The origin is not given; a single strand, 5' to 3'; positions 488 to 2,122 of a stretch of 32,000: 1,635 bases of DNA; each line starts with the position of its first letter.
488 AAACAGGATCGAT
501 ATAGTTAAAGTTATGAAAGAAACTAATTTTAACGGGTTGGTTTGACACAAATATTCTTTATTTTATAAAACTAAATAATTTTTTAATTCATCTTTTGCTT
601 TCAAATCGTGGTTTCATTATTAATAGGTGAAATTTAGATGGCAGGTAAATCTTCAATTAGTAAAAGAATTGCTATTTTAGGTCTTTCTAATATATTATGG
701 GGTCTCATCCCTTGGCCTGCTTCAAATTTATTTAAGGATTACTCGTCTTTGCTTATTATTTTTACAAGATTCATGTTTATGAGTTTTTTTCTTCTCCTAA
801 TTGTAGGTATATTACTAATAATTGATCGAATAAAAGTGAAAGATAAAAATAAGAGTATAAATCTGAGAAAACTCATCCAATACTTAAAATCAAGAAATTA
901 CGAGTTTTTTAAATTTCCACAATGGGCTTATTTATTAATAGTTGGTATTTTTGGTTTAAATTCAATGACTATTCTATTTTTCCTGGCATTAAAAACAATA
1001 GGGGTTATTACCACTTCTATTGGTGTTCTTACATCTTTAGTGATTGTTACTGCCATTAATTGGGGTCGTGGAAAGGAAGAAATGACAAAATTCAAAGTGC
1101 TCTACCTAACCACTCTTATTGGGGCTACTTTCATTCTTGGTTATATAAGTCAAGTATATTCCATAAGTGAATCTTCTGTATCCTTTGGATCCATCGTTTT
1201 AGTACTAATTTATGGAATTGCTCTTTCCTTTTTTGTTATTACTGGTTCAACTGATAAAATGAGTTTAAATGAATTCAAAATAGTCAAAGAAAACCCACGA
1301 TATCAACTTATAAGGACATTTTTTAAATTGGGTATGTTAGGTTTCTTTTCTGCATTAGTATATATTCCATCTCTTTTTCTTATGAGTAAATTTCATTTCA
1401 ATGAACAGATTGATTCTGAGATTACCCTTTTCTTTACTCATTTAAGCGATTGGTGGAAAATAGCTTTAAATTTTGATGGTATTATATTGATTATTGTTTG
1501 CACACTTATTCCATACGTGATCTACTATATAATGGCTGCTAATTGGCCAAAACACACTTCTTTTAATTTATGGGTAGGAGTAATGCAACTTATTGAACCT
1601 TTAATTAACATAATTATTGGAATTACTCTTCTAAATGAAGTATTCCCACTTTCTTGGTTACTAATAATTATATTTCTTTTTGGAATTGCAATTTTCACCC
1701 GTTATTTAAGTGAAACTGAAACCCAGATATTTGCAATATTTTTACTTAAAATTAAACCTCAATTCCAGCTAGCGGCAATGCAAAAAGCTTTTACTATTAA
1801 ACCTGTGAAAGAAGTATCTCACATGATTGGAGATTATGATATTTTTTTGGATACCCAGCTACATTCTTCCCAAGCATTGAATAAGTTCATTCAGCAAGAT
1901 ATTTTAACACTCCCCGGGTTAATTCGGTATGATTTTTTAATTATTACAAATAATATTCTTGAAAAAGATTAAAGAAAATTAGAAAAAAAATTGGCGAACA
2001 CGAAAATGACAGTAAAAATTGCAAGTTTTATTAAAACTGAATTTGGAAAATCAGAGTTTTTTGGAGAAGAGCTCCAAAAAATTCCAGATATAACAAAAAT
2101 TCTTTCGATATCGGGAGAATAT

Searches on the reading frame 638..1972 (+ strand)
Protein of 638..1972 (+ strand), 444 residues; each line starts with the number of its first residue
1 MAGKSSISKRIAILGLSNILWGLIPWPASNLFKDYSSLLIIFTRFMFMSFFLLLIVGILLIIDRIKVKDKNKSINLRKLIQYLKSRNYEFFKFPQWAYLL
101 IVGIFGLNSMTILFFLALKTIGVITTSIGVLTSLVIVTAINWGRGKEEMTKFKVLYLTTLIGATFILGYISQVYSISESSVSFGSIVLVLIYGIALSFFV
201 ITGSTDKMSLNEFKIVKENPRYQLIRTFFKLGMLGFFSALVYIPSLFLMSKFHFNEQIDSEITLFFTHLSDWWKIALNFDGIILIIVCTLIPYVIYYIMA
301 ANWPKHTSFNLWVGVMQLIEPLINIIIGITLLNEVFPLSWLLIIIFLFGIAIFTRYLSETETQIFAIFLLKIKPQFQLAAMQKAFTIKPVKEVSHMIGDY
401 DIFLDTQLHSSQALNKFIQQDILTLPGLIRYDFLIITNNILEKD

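Call 58: find_encoding_contigs(protein=window:638-1972:+, flank=10000, max_places=2)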
Protein window:638-1972:+ (444 aa): 1 contig read that carries it; 1 place shown.
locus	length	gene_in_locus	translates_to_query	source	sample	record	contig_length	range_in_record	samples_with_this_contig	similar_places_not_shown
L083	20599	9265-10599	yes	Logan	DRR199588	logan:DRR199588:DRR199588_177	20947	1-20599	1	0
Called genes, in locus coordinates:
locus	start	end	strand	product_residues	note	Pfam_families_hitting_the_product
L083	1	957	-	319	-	?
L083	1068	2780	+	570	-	-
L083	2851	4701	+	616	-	PF26725:TPR_INTS8_3 (faint), PF13424:TPR_12 (faint)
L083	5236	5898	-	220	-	PF27271:AF_1327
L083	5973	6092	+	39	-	-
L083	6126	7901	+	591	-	PF00664:ABC_membrane, PF00005:ABC_tran, PF02463:SMC_N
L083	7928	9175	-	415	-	PF01979:Amidohydro_1, PF07969:Amidohydro_3 (weak)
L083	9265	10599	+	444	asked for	PF01037:AsnC_trans_reg (weak)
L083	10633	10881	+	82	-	PF01037:AsnC_trans_reg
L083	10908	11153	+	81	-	PF01037:AsnC_trans_reg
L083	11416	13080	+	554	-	PF17957:Big_7, PF19077:Big_13 (weak), PF04151:PPC (weak), PF01650:Peptidase_C13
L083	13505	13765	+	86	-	-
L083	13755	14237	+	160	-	PF01850:PIN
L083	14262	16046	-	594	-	PF03065:Glyco_hydro_57, PF09210:BE_C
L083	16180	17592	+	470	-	PF02878:PGM_PMM_I, PF02879:PGM_PMM_II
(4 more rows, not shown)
